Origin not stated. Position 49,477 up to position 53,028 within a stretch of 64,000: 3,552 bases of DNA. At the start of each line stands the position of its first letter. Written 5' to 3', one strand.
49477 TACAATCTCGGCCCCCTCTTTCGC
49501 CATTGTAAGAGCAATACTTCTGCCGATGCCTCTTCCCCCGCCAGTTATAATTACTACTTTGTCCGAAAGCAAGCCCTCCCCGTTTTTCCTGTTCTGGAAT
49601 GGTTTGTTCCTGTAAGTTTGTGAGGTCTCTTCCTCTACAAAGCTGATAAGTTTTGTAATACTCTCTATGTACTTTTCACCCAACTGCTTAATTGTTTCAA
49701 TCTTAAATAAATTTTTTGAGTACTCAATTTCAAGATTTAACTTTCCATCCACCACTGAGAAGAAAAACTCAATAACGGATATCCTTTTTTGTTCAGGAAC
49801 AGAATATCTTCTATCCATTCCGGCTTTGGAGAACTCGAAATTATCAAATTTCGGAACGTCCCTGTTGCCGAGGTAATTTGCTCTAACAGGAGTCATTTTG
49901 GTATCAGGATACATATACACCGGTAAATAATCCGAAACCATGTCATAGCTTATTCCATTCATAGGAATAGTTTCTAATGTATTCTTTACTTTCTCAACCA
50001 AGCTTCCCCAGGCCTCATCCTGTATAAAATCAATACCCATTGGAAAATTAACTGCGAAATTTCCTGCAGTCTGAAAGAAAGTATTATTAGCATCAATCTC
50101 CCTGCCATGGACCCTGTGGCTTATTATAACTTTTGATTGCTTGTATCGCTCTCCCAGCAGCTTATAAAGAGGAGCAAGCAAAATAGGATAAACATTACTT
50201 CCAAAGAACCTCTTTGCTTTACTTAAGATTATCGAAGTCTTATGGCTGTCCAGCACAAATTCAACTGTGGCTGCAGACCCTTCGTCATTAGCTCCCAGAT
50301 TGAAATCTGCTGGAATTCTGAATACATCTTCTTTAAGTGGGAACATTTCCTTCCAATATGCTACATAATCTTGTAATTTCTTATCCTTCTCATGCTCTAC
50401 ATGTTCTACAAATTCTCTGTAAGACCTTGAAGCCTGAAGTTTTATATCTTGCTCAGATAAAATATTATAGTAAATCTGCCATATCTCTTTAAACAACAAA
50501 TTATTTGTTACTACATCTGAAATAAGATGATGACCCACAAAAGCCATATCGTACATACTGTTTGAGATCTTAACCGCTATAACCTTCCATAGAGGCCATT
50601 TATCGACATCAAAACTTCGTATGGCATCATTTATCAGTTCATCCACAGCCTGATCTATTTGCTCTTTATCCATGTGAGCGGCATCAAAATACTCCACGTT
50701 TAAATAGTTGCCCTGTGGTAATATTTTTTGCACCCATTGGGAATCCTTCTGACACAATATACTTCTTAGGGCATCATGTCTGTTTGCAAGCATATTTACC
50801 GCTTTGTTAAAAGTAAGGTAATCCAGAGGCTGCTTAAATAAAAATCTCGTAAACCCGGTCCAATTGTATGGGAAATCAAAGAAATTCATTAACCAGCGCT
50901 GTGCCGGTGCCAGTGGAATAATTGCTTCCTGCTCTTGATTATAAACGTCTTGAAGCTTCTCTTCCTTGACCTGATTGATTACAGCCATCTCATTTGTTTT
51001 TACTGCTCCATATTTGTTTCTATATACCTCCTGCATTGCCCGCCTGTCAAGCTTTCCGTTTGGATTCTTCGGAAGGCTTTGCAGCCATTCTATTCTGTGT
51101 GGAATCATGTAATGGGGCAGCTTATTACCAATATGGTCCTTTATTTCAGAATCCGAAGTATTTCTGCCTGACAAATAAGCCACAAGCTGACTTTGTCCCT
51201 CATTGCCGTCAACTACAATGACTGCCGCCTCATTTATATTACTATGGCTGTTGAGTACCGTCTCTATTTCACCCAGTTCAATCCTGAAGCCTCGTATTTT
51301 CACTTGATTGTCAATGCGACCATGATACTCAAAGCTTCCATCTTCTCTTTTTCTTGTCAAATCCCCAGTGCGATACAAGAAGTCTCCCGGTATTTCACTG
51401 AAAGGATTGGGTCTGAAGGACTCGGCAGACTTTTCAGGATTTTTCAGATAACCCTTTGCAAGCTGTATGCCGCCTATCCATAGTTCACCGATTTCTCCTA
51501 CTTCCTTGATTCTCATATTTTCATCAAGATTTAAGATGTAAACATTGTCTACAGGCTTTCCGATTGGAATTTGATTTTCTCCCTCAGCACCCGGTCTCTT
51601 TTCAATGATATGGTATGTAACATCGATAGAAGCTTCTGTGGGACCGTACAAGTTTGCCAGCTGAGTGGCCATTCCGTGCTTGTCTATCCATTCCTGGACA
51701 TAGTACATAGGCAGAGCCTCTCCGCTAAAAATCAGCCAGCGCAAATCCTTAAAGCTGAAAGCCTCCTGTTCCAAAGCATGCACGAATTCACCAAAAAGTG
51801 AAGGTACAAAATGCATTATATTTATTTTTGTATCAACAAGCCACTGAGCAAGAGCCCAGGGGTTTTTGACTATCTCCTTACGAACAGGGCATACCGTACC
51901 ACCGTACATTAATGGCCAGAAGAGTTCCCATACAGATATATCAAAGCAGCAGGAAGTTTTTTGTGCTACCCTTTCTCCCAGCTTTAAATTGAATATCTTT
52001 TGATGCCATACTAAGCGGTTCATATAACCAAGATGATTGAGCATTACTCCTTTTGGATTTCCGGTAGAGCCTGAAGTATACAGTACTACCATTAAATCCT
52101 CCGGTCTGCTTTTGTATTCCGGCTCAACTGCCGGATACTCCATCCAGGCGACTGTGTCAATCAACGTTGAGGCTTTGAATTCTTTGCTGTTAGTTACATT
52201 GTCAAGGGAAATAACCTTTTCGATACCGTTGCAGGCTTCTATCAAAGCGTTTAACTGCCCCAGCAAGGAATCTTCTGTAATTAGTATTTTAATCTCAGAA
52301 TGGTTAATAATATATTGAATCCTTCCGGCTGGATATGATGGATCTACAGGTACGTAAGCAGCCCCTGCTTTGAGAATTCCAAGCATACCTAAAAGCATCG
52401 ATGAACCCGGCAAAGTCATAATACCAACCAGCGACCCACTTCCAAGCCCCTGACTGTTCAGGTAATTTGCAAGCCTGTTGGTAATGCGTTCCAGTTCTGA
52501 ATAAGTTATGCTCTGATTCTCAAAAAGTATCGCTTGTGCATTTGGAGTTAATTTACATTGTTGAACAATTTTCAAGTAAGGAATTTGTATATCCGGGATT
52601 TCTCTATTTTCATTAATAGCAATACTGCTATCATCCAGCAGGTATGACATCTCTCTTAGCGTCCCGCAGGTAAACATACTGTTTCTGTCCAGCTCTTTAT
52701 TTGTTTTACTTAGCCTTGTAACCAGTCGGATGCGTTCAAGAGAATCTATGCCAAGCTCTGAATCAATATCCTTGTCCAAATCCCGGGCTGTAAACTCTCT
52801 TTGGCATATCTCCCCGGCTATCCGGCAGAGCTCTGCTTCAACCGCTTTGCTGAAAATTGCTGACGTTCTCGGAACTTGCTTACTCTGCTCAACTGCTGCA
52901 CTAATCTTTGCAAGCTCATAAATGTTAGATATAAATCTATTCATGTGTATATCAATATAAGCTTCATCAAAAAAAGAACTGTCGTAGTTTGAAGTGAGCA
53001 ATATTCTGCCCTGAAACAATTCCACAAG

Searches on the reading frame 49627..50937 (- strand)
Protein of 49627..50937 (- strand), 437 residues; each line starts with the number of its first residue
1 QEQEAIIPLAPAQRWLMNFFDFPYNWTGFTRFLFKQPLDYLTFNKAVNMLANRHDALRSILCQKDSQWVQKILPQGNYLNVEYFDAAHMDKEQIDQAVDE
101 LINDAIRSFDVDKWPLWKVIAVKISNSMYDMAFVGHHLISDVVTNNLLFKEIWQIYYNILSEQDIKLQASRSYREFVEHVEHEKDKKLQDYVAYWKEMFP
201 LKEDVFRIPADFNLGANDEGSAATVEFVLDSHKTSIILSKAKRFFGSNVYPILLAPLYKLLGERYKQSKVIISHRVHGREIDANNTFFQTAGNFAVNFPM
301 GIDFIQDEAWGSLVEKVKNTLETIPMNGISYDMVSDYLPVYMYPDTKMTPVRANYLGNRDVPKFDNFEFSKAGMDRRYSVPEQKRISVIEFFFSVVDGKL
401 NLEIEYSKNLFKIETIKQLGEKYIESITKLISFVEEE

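Call 49: search_solved_structures(query=window:49627-50937:-, max_evalue=0.01)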
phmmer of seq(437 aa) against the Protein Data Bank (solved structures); distinct sequences matched with E-value up to 0.01: 31.
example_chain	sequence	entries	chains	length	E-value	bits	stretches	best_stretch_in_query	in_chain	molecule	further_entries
9rde_A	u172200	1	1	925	2e-37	132.5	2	35-432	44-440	Bacitracin synthase 3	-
9lcp_A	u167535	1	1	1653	3.5e-32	115.2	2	9-433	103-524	PvdL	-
9lco_A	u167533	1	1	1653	3.5e-32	115.2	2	9-433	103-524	PvdL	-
9up2_A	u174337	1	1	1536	3.6e-32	115.2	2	9-433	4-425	PvdL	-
9lcq_A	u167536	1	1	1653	6.6e-32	114.3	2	9-433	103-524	PvdL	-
6ta8_A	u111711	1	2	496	3.8e-30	108.5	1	4-431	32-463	Tyrocidine synthase 2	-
2xhg_A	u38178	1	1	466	1.6e-24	90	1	7-431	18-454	TYROCIDINE SYNTHETASE A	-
9bfg_A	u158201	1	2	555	2.6e-24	89.3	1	7-433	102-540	Tyrocidine synthase 1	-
9bfd_A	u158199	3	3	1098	1e-23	87.3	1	7-433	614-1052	Tyrocidine synthase 1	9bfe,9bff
5isw_A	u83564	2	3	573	8.7e-23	84.3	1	5-432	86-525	Gramicidin S synthase 1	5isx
4zxh_A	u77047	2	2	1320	5e-13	52.1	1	44-314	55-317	ABBFA_003403 | Tyrocidine synthetase 3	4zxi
2jgp_A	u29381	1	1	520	7.3e-12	48.3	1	4-280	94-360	TYROCIDINE SYNTHETASE 3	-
9bfd_B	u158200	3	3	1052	2.5e-09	39.9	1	36-209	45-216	Tyrocidine synthase 2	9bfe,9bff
8f7f_A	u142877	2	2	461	3.5e-08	36.2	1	37-203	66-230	Surfactin synthetase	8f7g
8f7h_A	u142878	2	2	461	4.9e-08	35.6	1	37-203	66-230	Surfactin synthetase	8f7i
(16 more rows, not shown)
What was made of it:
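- On NRPS epimerisation domain (for NRPS aa 1351-1787): Full-length hits to the TycA, GrsA and TycB E domains at 1e-23 to 1e-30, against 1e-08 to 1e-13 for C domains (call 49).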

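Call 60: search_solved_structures(query=window:49627-50937:-, max_evalue=1e-20, show_alignments=2)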
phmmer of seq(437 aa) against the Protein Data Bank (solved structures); distinct sequences matched with E-value up to 1e-20: 10.
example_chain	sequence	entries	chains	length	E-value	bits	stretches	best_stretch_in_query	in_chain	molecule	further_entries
9rde_A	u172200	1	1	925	2e-37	132.5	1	35-432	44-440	Bacitracin synthase 3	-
9lcp_A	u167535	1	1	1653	3.5e-32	115.2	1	9-433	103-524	PvdL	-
9lco_A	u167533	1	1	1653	3.5e-32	115.2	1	9-433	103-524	PvdL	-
9up2_A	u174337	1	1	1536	3.6e-32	115.2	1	9-433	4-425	PvdL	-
9lcq_A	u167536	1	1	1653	6.6e-32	114.3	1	9-433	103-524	PvdL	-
6ta8_A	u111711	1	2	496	3.8e-30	108.5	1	4-431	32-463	Tyrocidine synthase 2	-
2xhg_A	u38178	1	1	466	1.6e-24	90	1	7-431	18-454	TYROCIDINE SYNTHETASE A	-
9bfg_A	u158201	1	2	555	2.6e-24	89.3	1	7-433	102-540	Tyrocidine synthase 1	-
9bfd_A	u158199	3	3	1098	1e-23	87.3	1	7-433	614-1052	Tyrocidine synthase 1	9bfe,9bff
5isw_A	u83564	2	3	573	8.7e-23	84.3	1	5-432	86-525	Gramicidin S synthase 1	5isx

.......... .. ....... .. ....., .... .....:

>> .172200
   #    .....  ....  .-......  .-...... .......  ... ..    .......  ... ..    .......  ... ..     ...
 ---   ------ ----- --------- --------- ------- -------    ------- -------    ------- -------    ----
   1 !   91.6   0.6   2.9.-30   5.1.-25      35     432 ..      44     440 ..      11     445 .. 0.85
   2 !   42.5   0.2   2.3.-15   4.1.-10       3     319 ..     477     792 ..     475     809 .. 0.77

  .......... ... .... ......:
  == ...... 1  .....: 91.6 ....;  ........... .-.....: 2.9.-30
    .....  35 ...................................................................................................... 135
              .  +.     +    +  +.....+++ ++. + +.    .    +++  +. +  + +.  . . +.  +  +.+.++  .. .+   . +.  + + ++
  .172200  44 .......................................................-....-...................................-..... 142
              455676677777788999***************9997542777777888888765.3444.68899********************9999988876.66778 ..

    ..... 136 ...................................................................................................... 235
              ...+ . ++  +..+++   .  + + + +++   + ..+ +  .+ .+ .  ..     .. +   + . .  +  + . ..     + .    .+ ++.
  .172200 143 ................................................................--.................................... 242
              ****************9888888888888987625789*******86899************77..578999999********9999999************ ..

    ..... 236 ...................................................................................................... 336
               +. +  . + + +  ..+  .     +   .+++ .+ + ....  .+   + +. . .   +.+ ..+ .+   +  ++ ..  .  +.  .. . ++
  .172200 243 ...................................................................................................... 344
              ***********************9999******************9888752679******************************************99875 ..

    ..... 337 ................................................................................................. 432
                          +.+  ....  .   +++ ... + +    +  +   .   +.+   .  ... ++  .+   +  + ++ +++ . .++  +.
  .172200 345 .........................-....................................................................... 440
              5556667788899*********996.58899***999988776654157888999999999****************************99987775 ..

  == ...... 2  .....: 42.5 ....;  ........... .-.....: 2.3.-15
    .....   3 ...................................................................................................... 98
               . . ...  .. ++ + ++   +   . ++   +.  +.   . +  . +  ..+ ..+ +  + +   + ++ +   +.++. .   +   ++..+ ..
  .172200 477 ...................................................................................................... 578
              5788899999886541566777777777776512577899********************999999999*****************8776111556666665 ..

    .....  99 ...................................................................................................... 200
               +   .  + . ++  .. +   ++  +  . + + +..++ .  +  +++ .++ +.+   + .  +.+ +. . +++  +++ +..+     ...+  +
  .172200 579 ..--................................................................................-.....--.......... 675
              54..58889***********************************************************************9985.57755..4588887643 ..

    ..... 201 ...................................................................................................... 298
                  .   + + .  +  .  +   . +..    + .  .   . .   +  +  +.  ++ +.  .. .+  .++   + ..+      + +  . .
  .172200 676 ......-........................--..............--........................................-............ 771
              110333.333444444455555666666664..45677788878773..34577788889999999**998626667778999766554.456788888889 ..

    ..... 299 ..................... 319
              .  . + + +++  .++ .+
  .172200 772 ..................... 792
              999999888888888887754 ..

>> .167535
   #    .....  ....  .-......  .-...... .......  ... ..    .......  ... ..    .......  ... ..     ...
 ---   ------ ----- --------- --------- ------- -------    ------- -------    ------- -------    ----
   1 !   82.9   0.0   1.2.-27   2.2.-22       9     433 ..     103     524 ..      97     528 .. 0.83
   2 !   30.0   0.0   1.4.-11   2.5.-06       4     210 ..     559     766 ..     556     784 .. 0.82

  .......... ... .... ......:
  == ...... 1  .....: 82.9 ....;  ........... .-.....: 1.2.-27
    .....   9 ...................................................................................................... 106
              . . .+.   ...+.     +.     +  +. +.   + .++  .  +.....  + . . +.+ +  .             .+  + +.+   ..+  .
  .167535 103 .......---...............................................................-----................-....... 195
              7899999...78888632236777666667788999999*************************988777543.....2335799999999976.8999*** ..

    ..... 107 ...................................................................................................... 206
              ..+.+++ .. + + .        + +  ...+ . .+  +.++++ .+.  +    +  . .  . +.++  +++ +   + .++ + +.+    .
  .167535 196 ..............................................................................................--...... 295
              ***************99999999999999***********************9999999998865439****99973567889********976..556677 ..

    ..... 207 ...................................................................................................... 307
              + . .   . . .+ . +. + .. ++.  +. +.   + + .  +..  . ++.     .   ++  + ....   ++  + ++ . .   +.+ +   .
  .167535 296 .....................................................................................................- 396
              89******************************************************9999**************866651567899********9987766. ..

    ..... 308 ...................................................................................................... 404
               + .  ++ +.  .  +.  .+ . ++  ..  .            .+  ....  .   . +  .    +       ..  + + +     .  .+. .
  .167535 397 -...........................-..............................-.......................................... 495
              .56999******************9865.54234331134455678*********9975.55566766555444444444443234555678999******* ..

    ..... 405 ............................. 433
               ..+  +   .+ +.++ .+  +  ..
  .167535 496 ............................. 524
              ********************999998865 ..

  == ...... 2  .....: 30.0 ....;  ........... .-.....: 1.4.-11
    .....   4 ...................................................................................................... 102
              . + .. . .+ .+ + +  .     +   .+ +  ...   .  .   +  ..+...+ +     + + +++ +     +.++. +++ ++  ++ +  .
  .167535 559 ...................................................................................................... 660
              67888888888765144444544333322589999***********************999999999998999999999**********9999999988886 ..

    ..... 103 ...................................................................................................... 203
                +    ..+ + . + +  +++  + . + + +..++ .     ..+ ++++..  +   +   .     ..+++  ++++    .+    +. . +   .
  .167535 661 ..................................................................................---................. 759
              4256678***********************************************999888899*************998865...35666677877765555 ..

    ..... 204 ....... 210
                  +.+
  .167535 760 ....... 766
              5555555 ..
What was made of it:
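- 48892..54186 (-): Rest of the NRPS: C (265-690), T (716-778), A (806-1309), E-clade domain (1351-1787), FabG-like SDR (1807-2029). The E-clade call rests on PDB hits to the TycA, GrsA and TycB E domains (calls 49, 60).
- On NRPS epimerisation domain (for NRPS aa 1351-1787): The sequence HRVHGRE aligns to leGHGRE of the BacC and PvdL E domains (call 60).
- Tried and rejected: *The domain after A as an ordinary terminal C domain.* PDB comparison places it with E domains (calls 49, 60).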

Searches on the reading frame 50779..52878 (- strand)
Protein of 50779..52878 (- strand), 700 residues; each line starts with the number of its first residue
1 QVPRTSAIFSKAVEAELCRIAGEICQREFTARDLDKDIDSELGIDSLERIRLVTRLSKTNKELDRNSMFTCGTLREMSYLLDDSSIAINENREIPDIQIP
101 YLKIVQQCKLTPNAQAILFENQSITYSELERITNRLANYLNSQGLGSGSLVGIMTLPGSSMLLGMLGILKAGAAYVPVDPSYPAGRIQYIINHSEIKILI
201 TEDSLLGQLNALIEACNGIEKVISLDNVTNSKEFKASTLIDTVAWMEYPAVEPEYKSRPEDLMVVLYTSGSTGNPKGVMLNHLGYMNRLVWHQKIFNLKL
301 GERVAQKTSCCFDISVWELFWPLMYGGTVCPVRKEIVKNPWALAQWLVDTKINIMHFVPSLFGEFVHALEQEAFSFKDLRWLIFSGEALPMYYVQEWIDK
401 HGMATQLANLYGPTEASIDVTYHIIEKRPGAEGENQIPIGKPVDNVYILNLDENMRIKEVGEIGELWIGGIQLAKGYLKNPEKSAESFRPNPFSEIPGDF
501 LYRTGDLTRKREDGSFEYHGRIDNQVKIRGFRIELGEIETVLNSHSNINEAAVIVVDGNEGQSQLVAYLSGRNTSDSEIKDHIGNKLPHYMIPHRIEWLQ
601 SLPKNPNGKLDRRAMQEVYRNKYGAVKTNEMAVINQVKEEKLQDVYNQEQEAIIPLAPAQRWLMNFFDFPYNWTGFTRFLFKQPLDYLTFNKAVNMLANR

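Call 7: search_protein_families(library=pfam, proteins=[window:50779-52878:-], max_evalue=1)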
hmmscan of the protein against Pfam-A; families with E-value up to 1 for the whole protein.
window:50779-52878:- (700 aa): 3 families
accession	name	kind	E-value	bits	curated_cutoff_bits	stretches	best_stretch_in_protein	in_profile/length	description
PF00501.34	AMP-binding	-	4.9e-82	276.2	29.9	1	106-478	3-384/384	AMP-binding enzyme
PF13193.12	AMP-binding_C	-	9e-12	46.2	24.5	1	537-609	1-76/76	AMP-binding enzyme C-terminal domain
PF00550.31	PP-binding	-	8e-07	29.7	20.8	1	16-78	2-64/67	Phosphopantetheine attachment site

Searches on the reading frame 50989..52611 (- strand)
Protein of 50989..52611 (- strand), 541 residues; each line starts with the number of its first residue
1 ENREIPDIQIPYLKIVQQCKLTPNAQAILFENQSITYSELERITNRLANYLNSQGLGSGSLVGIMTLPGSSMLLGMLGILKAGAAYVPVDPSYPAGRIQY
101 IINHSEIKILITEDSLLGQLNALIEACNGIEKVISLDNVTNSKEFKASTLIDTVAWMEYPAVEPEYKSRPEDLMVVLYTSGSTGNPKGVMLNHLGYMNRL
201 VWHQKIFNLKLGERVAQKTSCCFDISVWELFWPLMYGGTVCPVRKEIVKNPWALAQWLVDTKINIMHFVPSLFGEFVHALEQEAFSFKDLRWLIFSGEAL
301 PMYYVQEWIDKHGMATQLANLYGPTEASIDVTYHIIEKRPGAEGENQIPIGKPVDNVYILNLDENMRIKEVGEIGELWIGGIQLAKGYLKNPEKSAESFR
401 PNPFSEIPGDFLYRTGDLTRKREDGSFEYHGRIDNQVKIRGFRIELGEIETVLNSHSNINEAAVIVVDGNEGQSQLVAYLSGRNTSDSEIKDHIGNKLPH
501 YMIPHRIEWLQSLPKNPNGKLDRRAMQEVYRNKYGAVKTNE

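Call 28: search_solved_structures(query=window:50989-52611:-, max_evalue=1e-30, show_alignments=0)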
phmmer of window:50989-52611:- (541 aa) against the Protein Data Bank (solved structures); distinct sequences matched with E-value up to 1e-30: 77 (the best 60 are shown).
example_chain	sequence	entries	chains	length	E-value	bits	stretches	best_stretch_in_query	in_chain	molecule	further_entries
6mfy_A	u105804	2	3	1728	1.1e-165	555.6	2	20-528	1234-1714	Linear gramicidin synthase subunit A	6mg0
9be3_A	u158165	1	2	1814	1.3e-165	555.3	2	20-528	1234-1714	Linear gramicidin synthase subunit A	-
9be4_A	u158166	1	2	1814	1.3e-165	555.3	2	20-528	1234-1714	Linear gramicidin synthase subunit A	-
6mfz_A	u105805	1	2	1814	1.3e-165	555.3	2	20-528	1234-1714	Linear gramicidin synthase subunit A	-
9meh_A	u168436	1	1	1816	1.3e-165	555.3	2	20-528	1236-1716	Linear gramicidin synthase subunit A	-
8xjz_C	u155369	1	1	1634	2.7e-126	425.5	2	151-531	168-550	Peptide synthetase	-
6p1j_A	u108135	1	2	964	4.2e-103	348.9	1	15-526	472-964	Txo2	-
9bfd_B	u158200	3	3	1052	1.7e-95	323.9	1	17-528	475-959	Tyrocidine synthase 2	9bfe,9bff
9bfd_A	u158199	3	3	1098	7.6e-94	318.4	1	17-528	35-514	Tyrocidine synthase 1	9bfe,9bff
1amu_A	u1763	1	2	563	6.4e-93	315.4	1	16-528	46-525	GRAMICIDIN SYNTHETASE 1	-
8hlk_A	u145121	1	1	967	6.2e-92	312.1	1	17-526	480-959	Microcystin synthetase B (Fragment)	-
6ea3_B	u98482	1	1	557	4.6e-91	309.2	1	27-527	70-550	adenylation domain of Fuscachelin synthetase component H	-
4d4g_A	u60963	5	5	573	2.6e-90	306.7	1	18-526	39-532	APNAA1 | APNA A1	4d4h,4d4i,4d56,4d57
8jbr_A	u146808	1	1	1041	9.7e-89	301.6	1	16-525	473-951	McyA protein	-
6oyf_A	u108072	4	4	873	2.2e-85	290.5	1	15-441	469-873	Txo1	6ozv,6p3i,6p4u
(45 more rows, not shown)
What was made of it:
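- Tried and rejected: *Gly as the A-domain substrate*, because LgrA was the top PDB hit (call 28).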
